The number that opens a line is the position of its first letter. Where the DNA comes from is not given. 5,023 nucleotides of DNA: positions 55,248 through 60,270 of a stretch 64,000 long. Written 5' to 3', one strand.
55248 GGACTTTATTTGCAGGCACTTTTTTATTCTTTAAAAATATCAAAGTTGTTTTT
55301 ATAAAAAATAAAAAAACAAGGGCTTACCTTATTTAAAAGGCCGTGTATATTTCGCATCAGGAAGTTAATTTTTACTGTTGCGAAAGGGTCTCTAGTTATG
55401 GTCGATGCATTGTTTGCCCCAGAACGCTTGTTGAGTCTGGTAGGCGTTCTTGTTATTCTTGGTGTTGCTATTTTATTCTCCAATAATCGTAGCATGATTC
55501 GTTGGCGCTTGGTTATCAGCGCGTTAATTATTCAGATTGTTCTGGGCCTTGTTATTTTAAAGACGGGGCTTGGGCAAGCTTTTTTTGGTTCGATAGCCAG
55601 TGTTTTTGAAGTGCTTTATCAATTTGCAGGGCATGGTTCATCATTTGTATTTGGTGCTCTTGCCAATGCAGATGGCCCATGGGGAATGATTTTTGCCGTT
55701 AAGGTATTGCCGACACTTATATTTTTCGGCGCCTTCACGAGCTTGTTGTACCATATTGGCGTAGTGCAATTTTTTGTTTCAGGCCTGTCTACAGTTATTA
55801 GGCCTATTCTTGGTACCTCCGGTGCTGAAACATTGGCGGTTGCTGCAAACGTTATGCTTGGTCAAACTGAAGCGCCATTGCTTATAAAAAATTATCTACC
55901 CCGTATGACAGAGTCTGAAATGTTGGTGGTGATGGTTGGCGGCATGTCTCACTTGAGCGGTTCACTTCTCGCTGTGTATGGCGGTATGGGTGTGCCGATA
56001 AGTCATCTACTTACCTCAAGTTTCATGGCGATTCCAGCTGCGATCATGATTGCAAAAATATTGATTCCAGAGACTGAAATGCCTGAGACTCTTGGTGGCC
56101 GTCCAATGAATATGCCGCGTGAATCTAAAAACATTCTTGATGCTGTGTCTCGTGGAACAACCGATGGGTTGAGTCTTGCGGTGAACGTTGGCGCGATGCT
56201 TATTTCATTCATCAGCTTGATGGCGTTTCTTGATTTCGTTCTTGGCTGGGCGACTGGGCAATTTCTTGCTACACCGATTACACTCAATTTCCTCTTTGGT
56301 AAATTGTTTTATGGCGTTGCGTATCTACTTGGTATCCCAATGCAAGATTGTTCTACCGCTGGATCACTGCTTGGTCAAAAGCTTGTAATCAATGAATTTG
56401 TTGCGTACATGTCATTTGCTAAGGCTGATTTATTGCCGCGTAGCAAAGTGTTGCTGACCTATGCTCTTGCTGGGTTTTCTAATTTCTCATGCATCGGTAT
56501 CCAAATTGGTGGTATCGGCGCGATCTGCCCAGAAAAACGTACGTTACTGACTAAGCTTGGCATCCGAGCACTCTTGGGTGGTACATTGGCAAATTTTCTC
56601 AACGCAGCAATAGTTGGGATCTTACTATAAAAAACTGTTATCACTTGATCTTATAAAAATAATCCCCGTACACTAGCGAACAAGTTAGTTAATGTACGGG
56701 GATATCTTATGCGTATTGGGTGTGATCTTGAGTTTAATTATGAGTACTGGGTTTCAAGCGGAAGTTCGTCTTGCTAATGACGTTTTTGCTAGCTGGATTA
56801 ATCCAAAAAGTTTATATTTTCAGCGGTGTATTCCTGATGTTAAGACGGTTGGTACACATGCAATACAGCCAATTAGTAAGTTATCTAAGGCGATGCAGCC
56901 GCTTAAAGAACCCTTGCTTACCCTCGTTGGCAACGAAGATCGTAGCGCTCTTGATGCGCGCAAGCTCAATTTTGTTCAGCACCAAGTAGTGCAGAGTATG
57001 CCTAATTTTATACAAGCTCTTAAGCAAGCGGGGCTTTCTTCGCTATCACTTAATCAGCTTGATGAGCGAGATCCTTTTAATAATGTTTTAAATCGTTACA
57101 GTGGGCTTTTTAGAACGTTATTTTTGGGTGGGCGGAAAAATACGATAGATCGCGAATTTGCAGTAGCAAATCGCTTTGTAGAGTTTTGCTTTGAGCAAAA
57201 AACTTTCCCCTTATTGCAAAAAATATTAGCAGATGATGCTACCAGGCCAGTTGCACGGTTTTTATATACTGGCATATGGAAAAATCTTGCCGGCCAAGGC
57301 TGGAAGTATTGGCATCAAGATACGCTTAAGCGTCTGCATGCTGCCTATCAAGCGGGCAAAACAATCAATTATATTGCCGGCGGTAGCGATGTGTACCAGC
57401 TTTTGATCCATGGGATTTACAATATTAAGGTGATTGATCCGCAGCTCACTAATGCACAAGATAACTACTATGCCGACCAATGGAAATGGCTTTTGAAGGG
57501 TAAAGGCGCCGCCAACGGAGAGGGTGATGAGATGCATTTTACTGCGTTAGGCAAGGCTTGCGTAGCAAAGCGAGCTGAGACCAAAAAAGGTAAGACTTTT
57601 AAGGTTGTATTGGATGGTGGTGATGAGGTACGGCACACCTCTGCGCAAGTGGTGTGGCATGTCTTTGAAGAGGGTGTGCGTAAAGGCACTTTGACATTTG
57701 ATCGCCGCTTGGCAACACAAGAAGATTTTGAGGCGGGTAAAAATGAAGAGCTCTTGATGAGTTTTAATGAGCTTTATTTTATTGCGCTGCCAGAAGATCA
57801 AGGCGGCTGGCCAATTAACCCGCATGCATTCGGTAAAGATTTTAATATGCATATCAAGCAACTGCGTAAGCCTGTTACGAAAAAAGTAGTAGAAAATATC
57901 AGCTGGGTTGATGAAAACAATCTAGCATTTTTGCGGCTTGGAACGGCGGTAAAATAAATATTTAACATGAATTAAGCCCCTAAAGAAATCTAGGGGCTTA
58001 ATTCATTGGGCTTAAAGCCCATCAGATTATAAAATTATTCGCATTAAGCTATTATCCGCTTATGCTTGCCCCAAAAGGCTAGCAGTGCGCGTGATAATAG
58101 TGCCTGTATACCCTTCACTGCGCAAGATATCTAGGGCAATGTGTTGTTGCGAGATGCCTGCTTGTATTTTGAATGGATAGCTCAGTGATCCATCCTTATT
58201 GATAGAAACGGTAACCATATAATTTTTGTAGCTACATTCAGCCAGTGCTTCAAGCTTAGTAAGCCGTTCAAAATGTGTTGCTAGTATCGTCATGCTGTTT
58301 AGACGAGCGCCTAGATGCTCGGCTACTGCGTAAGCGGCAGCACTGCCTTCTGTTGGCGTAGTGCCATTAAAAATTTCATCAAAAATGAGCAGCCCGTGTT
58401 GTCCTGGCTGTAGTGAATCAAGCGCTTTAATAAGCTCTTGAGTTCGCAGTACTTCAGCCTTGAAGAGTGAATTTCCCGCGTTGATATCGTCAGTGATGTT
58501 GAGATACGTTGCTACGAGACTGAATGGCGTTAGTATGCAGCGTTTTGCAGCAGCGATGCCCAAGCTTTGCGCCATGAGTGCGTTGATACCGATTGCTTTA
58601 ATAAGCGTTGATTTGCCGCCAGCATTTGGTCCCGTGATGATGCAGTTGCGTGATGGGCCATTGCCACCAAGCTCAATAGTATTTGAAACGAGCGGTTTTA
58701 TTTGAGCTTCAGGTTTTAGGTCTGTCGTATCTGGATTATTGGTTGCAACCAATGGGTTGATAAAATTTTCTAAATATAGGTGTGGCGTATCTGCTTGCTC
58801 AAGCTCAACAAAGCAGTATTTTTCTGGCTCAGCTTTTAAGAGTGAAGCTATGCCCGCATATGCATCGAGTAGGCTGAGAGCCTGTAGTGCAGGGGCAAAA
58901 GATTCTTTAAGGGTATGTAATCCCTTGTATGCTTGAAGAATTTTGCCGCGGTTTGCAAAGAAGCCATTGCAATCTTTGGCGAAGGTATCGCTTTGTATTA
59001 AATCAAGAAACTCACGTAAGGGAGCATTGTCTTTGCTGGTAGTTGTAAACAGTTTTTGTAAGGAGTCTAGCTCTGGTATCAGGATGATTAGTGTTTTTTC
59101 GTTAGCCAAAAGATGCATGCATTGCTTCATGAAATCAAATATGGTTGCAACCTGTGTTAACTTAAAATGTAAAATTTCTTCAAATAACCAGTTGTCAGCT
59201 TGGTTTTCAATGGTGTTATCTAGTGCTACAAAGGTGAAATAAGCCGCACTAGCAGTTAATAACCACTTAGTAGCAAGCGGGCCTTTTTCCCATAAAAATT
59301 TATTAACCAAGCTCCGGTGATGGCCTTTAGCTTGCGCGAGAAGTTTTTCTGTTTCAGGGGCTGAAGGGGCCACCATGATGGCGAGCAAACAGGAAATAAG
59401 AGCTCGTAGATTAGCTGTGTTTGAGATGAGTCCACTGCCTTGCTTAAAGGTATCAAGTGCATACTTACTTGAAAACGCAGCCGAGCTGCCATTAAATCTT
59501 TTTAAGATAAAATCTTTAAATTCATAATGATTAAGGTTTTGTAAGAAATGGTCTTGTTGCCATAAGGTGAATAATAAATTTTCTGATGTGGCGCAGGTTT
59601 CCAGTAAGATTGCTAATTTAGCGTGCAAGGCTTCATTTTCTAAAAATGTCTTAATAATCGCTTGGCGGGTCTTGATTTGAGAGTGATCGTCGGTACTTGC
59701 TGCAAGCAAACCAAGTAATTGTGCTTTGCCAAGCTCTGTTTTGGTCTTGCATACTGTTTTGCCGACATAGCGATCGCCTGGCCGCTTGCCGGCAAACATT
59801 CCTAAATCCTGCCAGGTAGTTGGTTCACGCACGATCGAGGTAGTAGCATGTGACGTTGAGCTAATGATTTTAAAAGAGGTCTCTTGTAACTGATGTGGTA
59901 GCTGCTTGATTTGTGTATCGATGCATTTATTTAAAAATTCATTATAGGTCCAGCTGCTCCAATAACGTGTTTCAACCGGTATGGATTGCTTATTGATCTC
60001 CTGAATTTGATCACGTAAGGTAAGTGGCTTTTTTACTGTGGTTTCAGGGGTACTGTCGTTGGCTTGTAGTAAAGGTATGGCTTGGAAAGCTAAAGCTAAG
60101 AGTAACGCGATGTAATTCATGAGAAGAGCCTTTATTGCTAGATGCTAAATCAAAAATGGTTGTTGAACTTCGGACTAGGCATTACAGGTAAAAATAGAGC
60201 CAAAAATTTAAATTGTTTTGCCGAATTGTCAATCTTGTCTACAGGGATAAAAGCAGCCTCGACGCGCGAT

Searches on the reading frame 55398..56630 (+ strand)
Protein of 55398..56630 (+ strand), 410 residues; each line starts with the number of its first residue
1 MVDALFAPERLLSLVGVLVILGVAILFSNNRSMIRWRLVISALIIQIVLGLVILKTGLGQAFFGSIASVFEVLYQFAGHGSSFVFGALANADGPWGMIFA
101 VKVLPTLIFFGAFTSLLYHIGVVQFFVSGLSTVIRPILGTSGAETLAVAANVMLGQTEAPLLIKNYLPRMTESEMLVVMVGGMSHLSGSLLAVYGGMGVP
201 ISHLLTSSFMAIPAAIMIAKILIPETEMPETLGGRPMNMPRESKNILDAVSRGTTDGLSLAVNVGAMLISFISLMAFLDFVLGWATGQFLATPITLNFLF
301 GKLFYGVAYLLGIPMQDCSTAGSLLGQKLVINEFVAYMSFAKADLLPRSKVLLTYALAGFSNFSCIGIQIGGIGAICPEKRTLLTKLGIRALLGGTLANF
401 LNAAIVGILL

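Call 52: search_protein_families(library=pfam, proteins=[window:55398-56630:+], max_evalue=0.0001)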
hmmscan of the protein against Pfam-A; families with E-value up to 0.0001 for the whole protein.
window:55398-56630:+ (410 aa): 3 families
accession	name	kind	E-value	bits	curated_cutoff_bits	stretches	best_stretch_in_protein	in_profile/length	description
PF07662.18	Nucleos_tra2_C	-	7.8e-70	235.3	32.3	1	203-407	1-213/213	Na+ dependent nucleoside transporter C-terminus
PF01773.25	Nucleos_tra2_N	-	7.6e-22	78.1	27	1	15-88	1-74/74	Na+ dependent nucleoside transporter N-terminus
PF07670.19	Gate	-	1.6e-14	54.7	29.6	1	101-198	2-101/104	Nucleoside recognition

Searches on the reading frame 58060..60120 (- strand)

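Call 52: search_protein_families(library=pfam, proteins=[window:58060-60120:-], max_evalue=0.0001)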
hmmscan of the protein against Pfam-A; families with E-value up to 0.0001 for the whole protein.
window:58060-60120:- (686 aa): 1 family
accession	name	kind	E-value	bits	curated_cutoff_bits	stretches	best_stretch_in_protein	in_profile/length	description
PF00488.27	MutS_V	-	4.3e-29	102.3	30.2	1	493-681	1-182/188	MutS domain V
